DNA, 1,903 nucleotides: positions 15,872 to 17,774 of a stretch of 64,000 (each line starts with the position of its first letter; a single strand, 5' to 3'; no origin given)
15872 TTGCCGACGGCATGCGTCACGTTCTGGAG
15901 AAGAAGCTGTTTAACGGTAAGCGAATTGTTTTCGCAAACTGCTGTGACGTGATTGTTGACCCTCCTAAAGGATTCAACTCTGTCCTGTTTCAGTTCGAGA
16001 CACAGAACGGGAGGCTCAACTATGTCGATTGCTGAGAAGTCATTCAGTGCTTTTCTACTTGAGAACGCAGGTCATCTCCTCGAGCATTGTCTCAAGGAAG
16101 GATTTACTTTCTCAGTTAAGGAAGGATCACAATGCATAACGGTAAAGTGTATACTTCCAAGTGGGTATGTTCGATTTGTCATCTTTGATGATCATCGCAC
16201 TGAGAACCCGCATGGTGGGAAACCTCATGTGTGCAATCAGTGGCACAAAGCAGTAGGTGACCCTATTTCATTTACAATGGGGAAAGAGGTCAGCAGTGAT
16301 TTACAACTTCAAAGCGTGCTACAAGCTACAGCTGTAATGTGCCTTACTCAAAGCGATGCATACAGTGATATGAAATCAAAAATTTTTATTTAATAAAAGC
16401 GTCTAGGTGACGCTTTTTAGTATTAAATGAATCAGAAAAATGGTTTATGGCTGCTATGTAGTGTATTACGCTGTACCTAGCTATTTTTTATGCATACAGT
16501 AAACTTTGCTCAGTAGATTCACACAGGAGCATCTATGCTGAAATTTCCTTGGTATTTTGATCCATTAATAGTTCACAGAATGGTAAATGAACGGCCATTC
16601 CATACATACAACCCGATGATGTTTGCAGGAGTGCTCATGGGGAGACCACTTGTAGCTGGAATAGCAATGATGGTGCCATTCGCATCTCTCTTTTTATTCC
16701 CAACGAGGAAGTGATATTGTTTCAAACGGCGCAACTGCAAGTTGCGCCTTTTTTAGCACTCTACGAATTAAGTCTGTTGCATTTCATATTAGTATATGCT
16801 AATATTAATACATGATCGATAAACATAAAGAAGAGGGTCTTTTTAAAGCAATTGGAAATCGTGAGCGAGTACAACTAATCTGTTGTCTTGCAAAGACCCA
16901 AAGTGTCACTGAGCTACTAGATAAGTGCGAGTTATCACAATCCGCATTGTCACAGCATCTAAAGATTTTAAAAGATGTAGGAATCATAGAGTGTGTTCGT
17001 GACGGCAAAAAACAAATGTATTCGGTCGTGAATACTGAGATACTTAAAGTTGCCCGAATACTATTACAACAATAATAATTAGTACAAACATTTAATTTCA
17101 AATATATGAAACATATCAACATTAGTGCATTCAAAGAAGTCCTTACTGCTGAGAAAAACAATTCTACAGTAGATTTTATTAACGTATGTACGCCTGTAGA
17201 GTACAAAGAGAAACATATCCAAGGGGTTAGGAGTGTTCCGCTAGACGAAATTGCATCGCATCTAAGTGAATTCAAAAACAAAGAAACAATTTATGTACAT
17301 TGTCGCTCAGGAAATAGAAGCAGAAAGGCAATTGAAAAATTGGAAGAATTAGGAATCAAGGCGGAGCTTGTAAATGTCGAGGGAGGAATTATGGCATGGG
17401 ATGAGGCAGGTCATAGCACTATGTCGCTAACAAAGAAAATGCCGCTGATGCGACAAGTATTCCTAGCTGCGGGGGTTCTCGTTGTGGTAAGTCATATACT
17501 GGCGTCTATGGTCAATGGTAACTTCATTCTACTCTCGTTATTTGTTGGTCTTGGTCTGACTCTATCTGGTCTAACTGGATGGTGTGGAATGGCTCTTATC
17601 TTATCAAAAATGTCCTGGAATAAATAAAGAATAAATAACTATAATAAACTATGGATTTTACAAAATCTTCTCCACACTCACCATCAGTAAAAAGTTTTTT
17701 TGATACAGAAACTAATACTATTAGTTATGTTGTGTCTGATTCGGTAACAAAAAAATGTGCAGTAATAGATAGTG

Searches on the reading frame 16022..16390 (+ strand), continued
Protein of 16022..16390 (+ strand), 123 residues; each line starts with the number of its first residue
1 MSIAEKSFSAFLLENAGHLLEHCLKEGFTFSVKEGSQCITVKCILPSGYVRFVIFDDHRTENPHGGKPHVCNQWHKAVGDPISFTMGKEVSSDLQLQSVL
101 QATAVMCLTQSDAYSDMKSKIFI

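Call 102: fold_search(model_id=the predicted structure, library=pdb)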
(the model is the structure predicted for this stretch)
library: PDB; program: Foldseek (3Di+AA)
matches with E <= 10: 482; with E <= 0.001: 0
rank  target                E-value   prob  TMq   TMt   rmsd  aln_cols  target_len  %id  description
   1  5wi2_B                1.9e-01  0.33  0.26  0.32   8.0        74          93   12  Crystal structure of the KA1 domain from human Chk1 (released 2017-10-04)
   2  9vz0_I                2.0e-01  0.25  0.27  0.18  13.6       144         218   10  Cryo-EM structure of the head of contracted P1 (released 2025-10-22)
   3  7ccz_A                3.1e-01  0.18  0.28  0.12  14.2       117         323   11  Crystal structure of the ES2 intermediate form of human hydroxymethylbilane synthase (released 2021-03-17)
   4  5m6r_B                3.6e-01  0.20  0.30  0.14  12.6       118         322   11  Human porphobilinogen deaminase in complex with reaction intermediate (released 2017-11-15)
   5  5m6r_A                3.8e-01  0.20  0.30  0.13  12.6       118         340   11  Human porphobilinogen deaminase in complex with reaction intermediate (released 2017-11-15)
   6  5wi2_A                4.0e-01  0.47  0.30  0.39   8.1        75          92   16  Crystal structure of the KA1 domain from human Chk1 (released 2017-10-04)
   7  7ccz_B                4.5e-01  0.15  0.28  0.13  14.6       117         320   10  Crystal structure of the ES2 intermediate form of human hydroxymethylbilane synthase (released 2021-03-17)
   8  8f5z_B                4.5e-01  0.08  0.17  0.05  16.8       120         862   13  Composite map of CryoEM structure of Arabidopsis thaliana phytochrome A (released 2023-06-28)
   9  7tbq_E                4.5e-01  0.06  0.16  0.08  15.5       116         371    9  LOV2-DARPIN fusion : D7 (released 2023-07-05)
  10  8rd8_Nc               5.1e-01  0.16  0.20  0.21   8.0        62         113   18  Cryo-EM structure of P. urativorans 70S ribosome in complex with hibernation factors Balon and RaiA (structure 1). (released 2024-02-21)
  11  8pnd_A                5.5e-01  0.16  0.31  0.14  12.8       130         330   12  The ES3 intermediate of hydroxymethylbilane synthase R167Q variant (released 2023-11-01)
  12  7cd0_A                5.5e-01  0.14  0.28  0.12  14.3       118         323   10  Crystal structure of the 2-iodoporphobilinogen-bound ES2 intermediate form of human hydroxymethylbilane synthase (released 2021-03-17)
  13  7nvr_l                5.8e-01  0.20  0.32  0.10  13.0       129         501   12  Human Mediator with RNA Polymerase II Pre-initiation complex (released 2021-05-05)
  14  7cd0_B                7.0e-01  0.12  0.28  0.13  14.6       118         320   10  Crystal structure of the 2-iodoporphobilinogen-bound ES2 intermediate form of human hydroxymethylbilane synthase (released 2021-03-17)
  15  1gug_A                7.5e-01  0.21  0.22  0.37   8.1        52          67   15  MopII from Clostridium pasteurianum complexed with tungstate (released 2002-02-08)
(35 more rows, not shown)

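Call 103: search_protein_families(library=pfam, alignment_id=A2, max_evalue=1)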
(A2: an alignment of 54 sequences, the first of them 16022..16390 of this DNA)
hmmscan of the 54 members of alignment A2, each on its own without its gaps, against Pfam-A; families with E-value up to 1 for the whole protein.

A. member 1, window:16022-16390:+ (123 aa): 0 families

B. families by the number of members that match (of 54 scanned): 11 families
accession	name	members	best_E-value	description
PF17305.7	DUF5354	12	0.00056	Family of unknown function (DUF5354)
PF24577.2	RDR6_2nd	7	0.049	RNA-dependent RNA polymerase 6 second domain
PF07862.16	Nif11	2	0.14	Nif11 domain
PF13040.11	Fur_reg_FbpB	1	0.056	Fur-regulated basic protein B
PF17964.7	Big_10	1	0.057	Bacterial Ig domain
PF17853.6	GGDEF_2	1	0.089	GGDEF-like domain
PF16012.10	DUF4780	1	0.092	Domain of unknown function (DUF4780)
PF02335.20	Cytochrom_C552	1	0.14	Cytochrome c552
PF25463.1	DUF7899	1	0.16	Domain of unknown function (DUF7899)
PF13987.11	YedD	1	0.17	YedD-like protein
PF12209.13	SAC3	1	0.2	Leucine permease transcriptional regulator helical domain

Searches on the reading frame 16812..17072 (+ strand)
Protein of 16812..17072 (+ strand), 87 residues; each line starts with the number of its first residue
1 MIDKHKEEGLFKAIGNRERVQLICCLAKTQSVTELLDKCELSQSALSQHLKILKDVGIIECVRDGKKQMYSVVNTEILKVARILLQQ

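Call 8: search_protein_families(library=pfam, proteins=[window:16812-17072:+], max_evalue=1)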
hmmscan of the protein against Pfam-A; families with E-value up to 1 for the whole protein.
window:16812-17072:+ (87 aa): 15 families
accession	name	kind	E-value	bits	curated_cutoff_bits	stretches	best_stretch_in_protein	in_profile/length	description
PF01022.26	HTH_5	-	3.9e-09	36.7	22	1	19-60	4-46/47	Bacterial regulatory protein, arsR family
PF12840.13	HTH_20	-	3.6e-08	33.7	27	1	27-62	16-51/51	Helix-turn-helix domain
PF24033.1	DUF7342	-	0.00026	21.4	31.6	1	16-73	3-61/150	Family of unknown function (DUF7342)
PF13601.12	HTH_34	-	0.0011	19.5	27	1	21-66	4-51/80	Winged helix DNA-binding domain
PF24034.1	DUF7343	-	0.0021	18.3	27.6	1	34-67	23-56/62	Domain of unknown function (DUF7343)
PF25212.1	HVO_A0114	-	0.0023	18.1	27.6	1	16-69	21-76/84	HVO_A0114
PF12802.13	MarR_2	-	0.0026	18.3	27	1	30-64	21-55/61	MarR family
PF13412.12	HTH_24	-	0.0028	17.6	21.9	1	31-60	19-48/48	Winged helix-turn-helix DNA-binding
PF00126.33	HTH_1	-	0.0081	16.5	26.6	1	20-54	4-38/60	Bacterial regulatory helix-turn-helix protein, lysR family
PF14947.12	HTH_45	-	0.011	16.1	25.5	1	25-71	15-57/77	Winged helix-turn-helix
PF21248.3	SoFic-like_C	-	0.012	16.3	27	1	32-70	33-71/76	Protein adenylyltransferase SoFic-like, C-terminal domain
PF01638.23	HxlR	-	0.031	14.6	20.8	1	15-62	3-52/91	HxlR-like helix-turn-helix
PF01047.28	MarR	-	0.053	13.8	24.6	1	29-60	17-48/59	MarR family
PF01978.25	TrmB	-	0.077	13.3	25.6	1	30-76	23-68/68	Sugar-specific transcriptional regulator TrmB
PF08279.18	HTH_11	-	0.087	13.2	25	1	31-59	17-46/55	HTH domain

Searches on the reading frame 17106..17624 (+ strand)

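Call 8: search_protein_families(library=pfam, proteins=[window:17106-17624:+], max_evalue=1)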
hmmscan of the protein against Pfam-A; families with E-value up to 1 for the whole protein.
window:17106-17624:+ (173 aa): 3 families
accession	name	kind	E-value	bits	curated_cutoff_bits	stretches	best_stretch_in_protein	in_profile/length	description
PF00581.25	Rhodanese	-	3.8e-13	50.2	22.2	1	13-100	5-101/102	Rhodanese-like domain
PF11127.14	YgaP-like_TM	-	5.6e-06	26.8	25.3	1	117-167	11-59/66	Inner membrane protein YgaP-like, transmembrane domain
PF08288.18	PIGA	-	0.047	14.8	27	1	106-149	33-76/90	PIGA (GPI anchor biosynthesis)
